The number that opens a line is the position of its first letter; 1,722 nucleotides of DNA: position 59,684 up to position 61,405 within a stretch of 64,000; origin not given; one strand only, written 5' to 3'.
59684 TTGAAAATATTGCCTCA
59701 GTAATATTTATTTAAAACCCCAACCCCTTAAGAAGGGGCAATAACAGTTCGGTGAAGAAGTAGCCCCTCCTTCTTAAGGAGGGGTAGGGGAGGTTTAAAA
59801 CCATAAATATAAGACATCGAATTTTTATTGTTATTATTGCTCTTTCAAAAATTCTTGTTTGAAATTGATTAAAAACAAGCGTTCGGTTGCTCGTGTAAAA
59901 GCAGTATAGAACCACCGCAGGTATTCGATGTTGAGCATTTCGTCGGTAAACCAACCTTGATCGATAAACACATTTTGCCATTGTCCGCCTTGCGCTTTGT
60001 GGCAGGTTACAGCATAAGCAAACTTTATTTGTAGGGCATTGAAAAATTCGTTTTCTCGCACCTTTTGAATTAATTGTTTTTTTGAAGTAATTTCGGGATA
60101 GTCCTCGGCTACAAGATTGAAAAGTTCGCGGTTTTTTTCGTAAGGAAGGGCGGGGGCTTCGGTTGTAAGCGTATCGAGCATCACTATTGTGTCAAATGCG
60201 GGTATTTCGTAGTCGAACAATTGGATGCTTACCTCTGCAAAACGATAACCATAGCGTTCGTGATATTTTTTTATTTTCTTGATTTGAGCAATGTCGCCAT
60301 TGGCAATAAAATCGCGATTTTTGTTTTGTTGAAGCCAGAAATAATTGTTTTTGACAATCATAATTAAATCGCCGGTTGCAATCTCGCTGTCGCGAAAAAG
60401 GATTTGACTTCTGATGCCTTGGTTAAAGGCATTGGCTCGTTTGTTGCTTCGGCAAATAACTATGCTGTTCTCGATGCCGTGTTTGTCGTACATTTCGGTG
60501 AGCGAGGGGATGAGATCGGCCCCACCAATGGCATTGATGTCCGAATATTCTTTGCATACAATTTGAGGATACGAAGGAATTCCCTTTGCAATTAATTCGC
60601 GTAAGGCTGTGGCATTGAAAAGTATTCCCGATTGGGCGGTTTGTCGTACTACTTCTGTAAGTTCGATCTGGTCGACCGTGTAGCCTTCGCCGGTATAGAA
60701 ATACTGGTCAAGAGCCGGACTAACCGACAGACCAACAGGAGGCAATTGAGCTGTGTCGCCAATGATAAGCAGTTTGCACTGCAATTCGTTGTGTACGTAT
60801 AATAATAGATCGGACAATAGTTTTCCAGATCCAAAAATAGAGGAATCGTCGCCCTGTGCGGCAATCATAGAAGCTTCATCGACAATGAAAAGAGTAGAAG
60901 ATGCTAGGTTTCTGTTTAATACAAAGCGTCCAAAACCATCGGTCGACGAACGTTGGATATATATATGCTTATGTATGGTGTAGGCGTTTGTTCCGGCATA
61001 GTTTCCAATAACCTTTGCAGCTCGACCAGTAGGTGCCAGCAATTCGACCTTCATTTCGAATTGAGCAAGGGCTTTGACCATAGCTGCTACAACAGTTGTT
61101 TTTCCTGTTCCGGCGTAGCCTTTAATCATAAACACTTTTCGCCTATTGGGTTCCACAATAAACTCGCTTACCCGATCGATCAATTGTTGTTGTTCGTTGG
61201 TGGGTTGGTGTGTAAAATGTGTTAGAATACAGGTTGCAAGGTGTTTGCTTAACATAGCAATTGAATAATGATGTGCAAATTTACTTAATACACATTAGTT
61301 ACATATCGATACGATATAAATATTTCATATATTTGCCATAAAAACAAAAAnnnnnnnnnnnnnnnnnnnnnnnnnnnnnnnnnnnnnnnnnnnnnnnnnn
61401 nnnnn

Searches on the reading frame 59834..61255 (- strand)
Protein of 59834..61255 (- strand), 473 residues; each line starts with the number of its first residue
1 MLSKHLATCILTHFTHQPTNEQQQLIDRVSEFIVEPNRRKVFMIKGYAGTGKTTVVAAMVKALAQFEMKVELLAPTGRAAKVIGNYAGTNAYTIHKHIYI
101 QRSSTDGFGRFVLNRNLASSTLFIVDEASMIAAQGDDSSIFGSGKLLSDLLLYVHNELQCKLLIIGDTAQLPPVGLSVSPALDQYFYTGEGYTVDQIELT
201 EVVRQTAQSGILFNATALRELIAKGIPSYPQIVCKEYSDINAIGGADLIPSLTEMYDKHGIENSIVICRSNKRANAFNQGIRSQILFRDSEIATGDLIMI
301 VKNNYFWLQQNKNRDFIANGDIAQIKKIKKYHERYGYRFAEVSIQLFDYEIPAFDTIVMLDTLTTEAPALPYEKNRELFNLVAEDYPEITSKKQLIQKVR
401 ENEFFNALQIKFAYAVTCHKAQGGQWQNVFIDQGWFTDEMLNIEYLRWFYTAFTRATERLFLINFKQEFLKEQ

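Call 45: search_protein_families(library=pfam, proteins=[window:59834-61255:-], max_evalue=0.001)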
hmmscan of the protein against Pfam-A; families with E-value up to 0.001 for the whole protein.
window:59834-61255:- (473 aa): 9 families
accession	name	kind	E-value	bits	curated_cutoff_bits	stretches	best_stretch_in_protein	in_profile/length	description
PF13604.12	AAA_30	-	1.3e-25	90.6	27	1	37-210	16-160/191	AAA domain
PF13245.12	AAA_19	-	1.7e-20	74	25.1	1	38-175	10-133/134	AAA domain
PF13538.12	UvrD_C_2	-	5e-19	68.3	27.4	1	412-463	1-52/52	UvrD-like helicase C-terminal domain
PF05970.20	PIF1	-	8.9e-10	39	25.9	1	19-208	3-192/223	PIF1-like helicase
PF25199.1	nSTAND_NTPase5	-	7.1e-06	26.3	34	1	25-70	24-73/145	Novel STAND NTPase 5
PF04851.21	ResIII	-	2.2e-05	24.9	22.5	1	17-76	3-62/164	Type III restriction enzyme, res subunit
PF01443.25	Viral_helicase1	-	2.6e-05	24.6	21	0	398-463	165-227/228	Viral superfamily 1 RNA helicase core domain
PF13086.12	AAA_11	-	4.2e-05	23.9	27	0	37-64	15-42/257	AAA domain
PF09848.15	SLFN-g3_helicase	-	6.7e-05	22.8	24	1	39-207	1-163/354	Schlafen group 3, DNA/RNA helicase domain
